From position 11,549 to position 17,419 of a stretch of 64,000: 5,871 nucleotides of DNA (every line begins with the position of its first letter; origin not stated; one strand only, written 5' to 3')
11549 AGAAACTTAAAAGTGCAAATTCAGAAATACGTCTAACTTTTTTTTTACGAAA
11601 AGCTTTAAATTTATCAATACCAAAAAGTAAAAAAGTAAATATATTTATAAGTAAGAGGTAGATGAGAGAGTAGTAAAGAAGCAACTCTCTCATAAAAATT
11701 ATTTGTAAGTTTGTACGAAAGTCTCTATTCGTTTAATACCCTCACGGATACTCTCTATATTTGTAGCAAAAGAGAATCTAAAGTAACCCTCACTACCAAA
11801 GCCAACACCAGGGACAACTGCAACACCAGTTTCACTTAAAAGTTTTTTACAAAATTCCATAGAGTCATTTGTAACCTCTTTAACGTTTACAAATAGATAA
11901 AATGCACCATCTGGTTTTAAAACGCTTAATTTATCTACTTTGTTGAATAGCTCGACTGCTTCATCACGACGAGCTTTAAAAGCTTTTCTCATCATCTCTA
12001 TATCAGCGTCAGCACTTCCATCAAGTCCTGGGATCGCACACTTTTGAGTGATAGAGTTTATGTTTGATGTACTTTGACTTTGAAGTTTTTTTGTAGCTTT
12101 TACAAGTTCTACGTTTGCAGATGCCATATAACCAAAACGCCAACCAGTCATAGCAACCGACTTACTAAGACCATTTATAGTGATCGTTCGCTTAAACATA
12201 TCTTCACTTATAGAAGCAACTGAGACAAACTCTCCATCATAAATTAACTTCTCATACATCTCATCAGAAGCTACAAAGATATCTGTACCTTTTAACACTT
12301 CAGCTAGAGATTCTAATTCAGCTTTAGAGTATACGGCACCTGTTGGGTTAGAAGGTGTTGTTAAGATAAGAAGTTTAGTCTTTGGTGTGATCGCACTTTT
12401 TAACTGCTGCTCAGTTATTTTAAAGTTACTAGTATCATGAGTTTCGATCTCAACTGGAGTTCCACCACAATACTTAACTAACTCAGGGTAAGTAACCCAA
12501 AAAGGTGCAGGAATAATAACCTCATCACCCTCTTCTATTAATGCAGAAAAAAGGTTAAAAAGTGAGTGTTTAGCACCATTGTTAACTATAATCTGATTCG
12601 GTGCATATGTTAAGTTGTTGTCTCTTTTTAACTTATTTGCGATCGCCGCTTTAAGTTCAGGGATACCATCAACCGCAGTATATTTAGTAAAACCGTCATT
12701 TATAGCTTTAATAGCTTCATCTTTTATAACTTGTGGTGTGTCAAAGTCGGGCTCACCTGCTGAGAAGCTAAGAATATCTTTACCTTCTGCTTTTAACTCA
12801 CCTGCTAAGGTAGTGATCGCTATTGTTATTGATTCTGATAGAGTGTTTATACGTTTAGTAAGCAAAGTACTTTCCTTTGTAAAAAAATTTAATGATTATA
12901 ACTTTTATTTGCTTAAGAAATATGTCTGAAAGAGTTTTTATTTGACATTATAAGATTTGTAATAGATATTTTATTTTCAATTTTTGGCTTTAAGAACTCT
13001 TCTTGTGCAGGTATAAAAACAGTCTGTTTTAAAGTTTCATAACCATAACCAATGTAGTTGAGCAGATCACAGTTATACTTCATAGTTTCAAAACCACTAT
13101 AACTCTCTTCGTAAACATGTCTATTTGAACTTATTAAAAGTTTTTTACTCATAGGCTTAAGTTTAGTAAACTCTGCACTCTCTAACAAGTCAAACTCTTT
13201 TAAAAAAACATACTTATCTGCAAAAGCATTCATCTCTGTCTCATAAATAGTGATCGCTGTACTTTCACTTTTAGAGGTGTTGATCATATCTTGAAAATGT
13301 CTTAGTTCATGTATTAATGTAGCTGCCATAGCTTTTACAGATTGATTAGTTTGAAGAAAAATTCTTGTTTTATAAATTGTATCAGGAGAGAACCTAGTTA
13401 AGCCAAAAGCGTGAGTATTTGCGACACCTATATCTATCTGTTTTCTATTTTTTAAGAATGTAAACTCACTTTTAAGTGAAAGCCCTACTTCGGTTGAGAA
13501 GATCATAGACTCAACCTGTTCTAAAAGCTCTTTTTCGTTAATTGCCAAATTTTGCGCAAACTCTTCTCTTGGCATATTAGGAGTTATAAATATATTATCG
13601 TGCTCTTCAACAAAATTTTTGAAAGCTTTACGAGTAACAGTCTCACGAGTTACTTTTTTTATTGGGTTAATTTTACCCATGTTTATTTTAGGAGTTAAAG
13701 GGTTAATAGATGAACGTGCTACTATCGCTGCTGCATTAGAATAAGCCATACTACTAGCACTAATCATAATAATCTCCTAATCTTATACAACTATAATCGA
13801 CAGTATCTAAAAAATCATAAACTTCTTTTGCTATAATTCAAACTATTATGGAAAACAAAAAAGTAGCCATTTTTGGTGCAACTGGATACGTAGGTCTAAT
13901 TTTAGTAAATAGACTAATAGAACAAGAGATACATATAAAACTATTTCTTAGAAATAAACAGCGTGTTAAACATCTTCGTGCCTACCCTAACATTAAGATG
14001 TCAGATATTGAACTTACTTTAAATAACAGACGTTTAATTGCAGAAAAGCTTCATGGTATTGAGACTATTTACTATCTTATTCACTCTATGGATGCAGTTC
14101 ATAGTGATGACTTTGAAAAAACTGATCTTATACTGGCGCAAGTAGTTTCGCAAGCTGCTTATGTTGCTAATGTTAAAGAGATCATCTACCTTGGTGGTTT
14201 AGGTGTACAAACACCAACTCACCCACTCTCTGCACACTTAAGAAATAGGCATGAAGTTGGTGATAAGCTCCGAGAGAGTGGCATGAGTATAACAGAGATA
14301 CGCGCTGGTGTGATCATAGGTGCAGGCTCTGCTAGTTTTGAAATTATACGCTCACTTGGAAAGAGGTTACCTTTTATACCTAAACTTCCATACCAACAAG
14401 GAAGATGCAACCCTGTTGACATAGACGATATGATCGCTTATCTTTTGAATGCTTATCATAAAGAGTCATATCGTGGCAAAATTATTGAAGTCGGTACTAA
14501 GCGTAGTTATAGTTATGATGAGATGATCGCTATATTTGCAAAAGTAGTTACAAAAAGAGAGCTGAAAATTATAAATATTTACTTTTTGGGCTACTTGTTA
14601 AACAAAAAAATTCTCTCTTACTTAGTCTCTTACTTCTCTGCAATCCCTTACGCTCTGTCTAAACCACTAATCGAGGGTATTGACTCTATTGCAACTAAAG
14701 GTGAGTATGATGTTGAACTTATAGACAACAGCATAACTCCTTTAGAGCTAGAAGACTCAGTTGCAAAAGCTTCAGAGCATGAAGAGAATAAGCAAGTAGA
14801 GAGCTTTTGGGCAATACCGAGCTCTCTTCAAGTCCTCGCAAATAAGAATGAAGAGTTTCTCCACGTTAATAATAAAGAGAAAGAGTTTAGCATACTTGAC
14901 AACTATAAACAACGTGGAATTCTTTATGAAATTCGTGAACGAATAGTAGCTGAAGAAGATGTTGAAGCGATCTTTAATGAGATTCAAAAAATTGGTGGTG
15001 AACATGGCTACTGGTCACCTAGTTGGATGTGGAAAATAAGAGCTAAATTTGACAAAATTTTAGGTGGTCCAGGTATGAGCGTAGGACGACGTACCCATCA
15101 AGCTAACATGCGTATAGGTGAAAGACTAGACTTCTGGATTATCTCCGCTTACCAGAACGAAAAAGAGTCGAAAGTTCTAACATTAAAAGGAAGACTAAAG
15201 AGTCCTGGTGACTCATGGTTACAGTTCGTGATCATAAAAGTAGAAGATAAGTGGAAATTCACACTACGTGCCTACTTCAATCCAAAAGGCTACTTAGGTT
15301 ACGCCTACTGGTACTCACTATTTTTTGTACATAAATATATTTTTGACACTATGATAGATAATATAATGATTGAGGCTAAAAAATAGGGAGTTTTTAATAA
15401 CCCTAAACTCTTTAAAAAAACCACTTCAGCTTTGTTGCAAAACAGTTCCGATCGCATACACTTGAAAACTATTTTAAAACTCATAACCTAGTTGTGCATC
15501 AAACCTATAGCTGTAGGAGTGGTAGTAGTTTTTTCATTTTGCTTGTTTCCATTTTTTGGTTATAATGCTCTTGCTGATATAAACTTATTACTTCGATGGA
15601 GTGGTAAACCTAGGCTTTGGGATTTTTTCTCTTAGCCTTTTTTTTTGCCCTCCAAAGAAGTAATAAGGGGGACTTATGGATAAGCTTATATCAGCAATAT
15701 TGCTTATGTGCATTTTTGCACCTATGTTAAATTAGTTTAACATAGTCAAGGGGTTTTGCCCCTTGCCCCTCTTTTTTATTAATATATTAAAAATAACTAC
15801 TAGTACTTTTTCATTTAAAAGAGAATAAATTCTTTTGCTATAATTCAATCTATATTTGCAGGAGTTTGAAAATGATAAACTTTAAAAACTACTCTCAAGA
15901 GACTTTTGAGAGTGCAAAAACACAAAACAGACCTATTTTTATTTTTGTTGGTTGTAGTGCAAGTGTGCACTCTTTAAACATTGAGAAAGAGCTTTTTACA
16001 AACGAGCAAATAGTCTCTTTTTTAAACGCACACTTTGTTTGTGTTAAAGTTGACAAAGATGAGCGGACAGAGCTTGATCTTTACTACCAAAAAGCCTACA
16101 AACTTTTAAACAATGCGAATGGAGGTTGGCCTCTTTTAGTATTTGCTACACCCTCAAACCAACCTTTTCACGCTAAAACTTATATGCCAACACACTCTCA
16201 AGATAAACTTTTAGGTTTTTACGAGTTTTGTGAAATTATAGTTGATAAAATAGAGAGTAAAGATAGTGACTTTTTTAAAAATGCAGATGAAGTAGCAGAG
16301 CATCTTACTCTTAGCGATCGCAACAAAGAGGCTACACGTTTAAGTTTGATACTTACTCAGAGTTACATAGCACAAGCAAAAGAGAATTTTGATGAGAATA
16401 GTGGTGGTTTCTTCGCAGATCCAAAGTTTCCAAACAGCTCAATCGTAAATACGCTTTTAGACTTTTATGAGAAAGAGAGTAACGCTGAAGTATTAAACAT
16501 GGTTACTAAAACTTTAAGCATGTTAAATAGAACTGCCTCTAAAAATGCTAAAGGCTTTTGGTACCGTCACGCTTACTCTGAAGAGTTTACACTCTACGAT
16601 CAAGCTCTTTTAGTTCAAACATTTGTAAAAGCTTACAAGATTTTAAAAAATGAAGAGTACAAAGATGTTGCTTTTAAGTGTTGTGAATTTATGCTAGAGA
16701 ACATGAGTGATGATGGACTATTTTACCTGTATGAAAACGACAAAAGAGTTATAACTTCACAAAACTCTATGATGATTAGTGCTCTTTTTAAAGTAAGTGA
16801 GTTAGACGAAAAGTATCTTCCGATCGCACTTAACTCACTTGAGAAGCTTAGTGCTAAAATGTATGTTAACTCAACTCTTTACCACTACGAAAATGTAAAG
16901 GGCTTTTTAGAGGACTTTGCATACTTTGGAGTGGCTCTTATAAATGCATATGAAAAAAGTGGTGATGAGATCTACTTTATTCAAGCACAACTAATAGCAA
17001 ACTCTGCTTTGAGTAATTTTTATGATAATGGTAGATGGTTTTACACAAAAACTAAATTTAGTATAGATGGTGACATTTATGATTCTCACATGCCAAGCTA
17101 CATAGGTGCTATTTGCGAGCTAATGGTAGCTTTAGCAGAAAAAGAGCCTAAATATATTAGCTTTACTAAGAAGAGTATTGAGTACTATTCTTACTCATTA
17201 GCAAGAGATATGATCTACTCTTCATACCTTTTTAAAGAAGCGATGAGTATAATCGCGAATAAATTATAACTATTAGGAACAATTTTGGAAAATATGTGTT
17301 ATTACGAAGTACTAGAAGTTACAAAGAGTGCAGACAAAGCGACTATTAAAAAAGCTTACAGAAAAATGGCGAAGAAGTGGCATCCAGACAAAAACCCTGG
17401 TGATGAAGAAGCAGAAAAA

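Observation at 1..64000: HIP1-like palindrome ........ and its core CGATCG are heavily over-represented in an AT-rich genome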

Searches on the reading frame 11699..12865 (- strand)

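Call 19: search_protein_families(library=pfam, proteins=[window:11699-12865:-], max_evalue=0.00001)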
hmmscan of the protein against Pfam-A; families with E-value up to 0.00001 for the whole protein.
window:11699-12865:- (388 aa): 2 families
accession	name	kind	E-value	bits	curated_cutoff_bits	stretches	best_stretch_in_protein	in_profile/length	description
PF00155.27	Aminotran_1_2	-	2.5e-74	251.1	19.7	1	29-380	1-361/361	Aminotransferase class I and II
PF01041.23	DegT_DnrJ_EryC1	-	2.5e-08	34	19.8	1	89-198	40-142/360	DegT/DnrJ/EryC1/StrS aminotransferase family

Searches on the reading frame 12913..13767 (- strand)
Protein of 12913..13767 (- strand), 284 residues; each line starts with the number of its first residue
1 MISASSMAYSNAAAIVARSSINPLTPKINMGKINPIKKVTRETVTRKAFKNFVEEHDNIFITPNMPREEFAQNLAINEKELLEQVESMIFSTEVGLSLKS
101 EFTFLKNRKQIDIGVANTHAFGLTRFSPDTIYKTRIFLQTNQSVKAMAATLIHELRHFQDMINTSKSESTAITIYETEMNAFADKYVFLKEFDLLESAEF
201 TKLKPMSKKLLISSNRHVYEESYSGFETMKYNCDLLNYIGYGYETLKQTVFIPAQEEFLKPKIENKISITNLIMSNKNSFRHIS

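Call 20: search_protein_families(library=pfam, proteins=[window:12913-13767:-], max_evalue=0.00001)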
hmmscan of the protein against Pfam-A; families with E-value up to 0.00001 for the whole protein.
window:12913-13767:- (284 aa): 0 families

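Call 56: search_protein_families(library=ncbifam, proteins=[window:12913-13767:-], max_evalue=0.00001)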
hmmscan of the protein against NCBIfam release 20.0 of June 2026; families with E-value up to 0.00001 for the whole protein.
window:12913-13767:- (284 aa): 0 families

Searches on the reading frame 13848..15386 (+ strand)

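Call 20: search_protein_families(library=pfam, proteins=[window:13848-15386:+], max_evalue=0.00001)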
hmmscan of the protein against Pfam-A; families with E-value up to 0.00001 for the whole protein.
window:13848-15386:+ (512 aa): 3 families
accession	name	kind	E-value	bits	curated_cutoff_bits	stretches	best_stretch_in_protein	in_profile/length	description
PF11066.14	DUF2867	-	5.8e-19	69.3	27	1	368-502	15-142/142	Protein of unknown function (DUF2867)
PF05368.20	NmrA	-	4.8e-13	49.8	27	1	3-237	2-237/298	NmrA-like family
PF13460.12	NAD_binding_10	-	5.7e-12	46.3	27.2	1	10-156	1-146/184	NAD(P)H-binding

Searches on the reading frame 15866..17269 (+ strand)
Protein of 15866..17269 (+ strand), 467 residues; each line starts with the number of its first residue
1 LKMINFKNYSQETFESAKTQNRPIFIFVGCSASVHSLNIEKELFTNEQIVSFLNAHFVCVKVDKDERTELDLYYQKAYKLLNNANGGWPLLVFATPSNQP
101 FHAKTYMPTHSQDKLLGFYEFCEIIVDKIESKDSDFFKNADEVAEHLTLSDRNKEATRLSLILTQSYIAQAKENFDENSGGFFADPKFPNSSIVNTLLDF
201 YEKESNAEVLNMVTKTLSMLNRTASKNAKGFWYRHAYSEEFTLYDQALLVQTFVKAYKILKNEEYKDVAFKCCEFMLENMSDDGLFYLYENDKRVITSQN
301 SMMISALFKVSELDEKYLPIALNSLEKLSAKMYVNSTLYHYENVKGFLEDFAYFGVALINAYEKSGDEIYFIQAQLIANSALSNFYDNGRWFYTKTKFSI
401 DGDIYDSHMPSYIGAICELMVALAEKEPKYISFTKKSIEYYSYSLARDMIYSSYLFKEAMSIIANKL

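Call 20: search_protein_families(library=pfam, proteins=[window:15866-17269:+], max_evalue=0.00001)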
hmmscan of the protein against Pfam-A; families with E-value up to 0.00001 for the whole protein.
window:15866-17269:+ (467 aa): 2 families
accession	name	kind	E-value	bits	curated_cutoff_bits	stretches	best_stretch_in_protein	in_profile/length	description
PF03190.21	Thioredox_DsbH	-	4.8e-35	121.4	27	1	4-147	20-162/163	Protein of unknown function, DUF255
PF13899.12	Thioredoxin_7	-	3.7e-08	33.8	27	1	8-94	4-81/83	Thioredoxin-like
